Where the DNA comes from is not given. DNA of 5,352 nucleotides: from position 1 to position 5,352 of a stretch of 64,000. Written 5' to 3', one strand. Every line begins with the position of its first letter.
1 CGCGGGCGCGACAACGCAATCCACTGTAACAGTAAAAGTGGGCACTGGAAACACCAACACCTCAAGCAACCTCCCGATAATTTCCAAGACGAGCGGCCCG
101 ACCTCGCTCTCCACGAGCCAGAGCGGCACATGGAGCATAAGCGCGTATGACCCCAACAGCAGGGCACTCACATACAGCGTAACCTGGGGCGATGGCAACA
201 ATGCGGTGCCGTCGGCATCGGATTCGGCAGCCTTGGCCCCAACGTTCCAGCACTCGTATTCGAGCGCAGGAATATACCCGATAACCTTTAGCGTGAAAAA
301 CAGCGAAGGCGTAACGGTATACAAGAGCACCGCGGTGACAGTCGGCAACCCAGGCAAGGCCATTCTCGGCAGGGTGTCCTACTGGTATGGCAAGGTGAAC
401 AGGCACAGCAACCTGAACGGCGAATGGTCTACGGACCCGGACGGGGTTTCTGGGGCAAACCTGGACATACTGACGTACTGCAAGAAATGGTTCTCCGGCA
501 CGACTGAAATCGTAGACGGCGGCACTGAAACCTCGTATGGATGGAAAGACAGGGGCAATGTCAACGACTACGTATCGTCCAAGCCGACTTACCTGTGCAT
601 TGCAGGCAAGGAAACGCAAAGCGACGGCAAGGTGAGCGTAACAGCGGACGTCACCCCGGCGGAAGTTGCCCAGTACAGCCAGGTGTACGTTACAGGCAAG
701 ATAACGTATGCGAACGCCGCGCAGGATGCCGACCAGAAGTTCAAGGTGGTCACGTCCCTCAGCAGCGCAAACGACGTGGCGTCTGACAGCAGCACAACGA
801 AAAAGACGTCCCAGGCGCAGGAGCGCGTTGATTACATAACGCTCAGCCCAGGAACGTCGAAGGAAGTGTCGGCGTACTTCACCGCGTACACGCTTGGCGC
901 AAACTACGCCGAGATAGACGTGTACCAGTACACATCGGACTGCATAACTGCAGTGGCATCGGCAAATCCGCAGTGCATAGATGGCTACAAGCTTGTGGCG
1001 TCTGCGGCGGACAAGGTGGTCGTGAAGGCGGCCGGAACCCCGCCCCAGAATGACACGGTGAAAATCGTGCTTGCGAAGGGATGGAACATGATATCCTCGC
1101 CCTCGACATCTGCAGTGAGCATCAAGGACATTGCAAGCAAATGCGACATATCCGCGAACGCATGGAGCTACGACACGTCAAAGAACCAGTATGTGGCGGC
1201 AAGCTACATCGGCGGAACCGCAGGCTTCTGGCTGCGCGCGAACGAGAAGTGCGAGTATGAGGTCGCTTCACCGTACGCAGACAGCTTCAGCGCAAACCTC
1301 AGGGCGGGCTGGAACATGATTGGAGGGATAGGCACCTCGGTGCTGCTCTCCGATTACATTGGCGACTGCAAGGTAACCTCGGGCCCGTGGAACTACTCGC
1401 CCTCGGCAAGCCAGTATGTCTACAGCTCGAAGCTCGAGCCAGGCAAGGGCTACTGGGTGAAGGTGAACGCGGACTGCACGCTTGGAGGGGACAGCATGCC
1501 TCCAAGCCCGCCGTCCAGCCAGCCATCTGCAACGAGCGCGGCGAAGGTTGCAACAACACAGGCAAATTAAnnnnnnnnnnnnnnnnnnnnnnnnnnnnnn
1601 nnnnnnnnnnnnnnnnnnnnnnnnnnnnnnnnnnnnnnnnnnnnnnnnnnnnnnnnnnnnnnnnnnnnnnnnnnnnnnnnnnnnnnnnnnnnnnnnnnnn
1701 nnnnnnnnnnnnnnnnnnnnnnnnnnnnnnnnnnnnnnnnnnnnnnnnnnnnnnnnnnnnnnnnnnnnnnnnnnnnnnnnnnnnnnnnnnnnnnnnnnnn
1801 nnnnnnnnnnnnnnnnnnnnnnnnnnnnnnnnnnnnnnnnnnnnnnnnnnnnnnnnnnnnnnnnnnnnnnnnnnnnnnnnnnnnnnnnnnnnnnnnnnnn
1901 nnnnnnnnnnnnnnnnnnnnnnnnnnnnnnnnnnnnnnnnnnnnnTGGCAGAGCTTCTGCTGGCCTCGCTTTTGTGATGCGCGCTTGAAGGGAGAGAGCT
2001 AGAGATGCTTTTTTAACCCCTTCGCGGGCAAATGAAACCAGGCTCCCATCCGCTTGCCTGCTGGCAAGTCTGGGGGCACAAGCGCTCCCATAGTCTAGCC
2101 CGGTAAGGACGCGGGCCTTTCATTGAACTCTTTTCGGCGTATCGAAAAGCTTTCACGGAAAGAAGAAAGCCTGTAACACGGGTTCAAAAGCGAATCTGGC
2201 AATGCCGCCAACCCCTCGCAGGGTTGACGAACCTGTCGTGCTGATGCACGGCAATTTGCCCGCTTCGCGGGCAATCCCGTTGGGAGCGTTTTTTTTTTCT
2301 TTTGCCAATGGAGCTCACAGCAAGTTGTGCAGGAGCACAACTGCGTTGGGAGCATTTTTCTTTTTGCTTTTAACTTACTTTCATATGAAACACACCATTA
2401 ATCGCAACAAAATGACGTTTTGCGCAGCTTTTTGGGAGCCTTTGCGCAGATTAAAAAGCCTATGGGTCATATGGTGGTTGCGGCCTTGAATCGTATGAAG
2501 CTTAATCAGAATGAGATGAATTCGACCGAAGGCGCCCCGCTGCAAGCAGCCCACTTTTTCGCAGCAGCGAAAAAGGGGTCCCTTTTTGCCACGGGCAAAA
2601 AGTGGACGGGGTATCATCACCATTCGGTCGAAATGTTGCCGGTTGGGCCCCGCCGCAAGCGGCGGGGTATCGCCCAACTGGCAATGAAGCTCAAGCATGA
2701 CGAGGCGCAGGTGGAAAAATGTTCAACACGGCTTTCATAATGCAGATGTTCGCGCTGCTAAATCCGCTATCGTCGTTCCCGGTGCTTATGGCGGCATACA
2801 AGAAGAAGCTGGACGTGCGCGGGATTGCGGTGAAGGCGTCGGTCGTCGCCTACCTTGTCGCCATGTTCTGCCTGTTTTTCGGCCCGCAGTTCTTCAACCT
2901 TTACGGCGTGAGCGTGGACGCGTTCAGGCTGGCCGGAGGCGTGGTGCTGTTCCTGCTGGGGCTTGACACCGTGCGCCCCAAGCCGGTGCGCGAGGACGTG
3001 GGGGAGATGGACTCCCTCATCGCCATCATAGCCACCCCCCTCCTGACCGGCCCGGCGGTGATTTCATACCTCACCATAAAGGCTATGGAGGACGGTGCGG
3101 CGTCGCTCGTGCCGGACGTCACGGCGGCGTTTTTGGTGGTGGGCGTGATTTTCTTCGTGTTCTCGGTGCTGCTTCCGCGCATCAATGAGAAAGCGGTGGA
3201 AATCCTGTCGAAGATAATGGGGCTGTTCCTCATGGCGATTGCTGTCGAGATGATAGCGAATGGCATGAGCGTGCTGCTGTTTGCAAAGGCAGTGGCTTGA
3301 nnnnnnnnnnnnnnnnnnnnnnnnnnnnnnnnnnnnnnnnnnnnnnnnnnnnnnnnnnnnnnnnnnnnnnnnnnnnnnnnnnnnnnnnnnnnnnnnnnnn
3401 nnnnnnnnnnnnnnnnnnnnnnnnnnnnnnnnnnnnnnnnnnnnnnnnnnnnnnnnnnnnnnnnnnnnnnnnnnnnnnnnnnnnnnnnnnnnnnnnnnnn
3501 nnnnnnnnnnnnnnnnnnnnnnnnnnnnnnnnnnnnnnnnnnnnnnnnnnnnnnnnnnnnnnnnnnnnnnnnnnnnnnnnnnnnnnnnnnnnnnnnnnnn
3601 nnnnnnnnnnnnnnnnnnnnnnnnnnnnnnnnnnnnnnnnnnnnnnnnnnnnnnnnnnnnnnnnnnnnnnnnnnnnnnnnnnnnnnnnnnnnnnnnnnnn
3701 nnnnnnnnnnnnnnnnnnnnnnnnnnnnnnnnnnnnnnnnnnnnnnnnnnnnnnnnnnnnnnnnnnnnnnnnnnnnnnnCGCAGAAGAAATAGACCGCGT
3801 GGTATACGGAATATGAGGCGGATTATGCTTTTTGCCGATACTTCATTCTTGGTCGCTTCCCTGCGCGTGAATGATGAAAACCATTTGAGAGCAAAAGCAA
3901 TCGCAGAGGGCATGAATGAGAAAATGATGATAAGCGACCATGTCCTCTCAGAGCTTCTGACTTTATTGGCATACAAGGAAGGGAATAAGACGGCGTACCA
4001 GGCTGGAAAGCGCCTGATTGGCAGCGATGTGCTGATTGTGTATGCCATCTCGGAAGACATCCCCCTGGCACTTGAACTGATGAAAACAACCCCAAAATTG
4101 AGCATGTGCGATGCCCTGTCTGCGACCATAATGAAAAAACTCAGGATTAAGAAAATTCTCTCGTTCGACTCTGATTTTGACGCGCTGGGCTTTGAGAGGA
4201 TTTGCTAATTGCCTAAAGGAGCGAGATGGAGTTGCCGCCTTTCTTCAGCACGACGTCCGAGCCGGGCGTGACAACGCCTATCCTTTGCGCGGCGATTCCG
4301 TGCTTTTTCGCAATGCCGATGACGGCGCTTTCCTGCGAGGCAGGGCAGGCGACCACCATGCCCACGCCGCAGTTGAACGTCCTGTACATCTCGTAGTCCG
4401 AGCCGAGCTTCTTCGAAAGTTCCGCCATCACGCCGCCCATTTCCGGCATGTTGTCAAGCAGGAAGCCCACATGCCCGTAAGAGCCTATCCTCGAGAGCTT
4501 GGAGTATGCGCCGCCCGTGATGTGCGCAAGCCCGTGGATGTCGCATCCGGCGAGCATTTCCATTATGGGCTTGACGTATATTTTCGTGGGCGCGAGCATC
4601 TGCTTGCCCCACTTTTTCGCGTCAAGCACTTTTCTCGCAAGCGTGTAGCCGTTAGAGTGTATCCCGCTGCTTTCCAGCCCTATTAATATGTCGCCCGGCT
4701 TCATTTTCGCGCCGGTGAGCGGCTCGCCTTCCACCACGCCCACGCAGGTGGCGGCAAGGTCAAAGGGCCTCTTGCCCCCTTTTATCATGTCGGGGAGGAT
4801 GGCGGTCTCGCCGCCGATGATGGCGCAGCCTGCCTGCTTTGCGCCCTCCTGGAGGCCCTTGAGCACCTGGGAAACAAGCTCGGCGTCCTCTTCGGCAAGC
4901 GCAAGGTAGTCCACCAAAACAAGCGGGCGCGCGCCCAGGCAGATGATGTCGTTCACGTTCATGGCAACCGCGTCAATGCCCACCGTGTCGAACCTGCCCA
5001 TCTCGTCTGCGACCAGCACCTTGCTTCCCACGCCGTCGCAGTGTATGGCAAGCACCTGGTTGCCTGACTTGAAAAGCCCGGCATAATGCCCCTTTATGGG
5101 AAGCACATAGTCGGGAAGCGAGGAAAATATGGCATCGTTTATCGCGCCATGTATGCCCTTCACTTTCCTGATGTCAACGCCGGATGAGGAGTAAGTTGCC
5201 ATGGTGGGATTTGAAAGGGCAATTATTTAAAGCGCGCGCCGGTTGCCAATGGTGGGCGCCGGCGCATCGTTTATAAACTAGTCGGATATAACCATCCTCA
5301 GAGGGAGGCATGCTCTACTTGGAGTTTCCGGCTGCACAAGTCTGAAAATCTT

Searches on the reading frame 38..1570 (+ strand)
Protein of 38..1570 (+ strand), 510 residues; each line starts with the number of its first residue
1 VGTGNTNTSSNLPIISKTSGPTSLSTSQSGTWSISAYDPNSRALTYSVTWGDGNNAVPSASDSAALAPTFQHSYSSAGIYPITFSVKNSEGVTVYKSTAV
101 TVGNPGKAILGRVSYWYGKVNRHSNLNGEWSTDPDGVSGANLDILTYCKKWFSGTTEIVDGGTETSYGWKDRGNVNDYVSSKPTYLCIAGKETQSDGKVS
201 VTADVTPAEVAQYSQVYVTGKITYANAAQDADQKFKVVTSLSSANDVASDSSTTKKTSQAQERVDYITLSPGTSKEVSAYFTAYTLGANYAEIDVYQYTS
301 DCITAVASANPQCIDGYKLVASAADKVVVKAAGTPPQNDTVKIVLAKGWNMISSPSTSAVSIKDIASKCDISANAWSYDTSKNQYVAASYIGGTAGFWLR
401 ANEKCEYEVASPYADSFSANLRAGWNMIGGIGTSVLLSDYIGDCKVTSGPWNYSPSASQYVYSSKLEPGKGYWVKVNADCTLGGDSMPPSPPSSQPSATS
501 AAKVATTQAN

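Call 54: search_protein_families(library=pfam, proteins=[window:38-1570:+], max_evalue=0.01)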
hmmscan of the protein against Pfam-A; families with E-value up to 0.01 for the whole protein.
window:38-1570:+ (510 aa): 3 families
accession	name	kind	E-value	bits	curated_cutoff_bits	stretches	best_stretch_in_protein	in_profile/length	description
PF18911.6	PKD_4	-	3.4e-07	30.7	27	1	13-100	4-83/85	PKD domain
PF00801.26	PKD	-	0.00049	20.5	23.5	1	30-91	17-70/80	PKD domain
PF02177.21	APP_N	-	0.0078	17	22.1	0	112-173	3-71/100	Amyloid A4 N-terminal heparin-binding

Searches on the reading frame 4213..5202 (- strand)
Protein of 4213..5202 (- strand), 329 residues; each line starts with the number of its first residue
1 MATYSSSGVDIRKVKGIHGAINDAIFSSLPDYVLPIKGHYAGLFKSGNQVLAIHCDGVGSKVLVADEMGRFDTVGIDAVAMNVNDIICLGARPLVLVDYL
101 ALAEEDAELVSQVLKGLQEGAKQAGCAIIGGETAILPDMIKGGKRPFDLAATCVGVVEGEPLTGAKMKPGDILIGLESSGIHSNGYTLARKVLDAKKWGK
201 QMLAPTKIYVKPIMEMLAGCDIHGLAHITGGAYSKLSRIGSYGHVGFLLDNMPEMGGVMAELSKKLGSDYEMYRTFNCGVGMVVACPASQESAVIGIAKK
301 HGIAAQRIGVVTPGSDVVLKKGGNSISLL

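Call 54: search_protein_families(library=pfam, proteins=[window:4213-5202:-], max_evalue=0.01)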
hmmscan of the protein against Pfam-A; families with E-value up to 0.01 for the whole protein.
window:4213-5202:- (329 aa): 2 families
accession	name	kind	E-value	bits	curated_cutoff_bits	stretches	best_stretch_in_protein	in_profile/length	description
PF02769.27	AIRS_C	-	5.3e-29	101.8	23.1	1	168-319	1-153/156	AIR synthase related protein, C-terminal domain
PF00586.29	AIRS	-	2.8e-25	89.3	24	1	41-157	4-112/112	AIR synthase related protein, N-terminal domain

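Call 82: find_encoding_contigs(protein=window:4213-5202:-, flank=10000, max_places=2)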
Protein window:4213-5202:- (329 aa): 1 contig read that carries it; 1 place shown.
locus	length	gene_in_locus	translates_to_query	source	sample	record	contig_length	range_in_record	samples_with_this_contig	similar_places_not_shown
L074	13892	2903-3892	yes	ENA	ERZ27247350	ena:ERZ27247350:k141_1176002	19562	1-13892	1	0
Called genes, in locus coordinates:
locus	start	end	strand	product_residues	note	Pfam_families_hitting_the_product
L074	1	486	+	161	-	?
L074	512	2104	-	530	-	PF03483:B3_4, PF03484:B5, PF17759:tRNA_synthFbeta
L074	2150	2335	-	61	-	-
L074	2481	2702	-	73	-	PF01938:TRAM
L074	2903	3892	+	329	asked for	PF00586:AIRS, PF02769:AIRS_C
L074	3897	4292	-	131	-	PF01850:PIN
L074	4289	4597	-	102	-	-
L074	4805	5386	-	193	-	PF01914:MarC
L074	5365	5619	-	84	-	-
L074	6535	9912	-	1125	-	PF07705:CARDB (weak), PF00801:PKD (weak), PF18911:PKD_4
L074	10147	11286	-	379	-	PF13620:CarboxypepD_reg (faint)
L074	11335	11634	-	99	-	PF01741:MscL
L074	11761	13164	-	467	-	PF00270:DEAD, PF04851:ResIII, PF00271:Helicase_C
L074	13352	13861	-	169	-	-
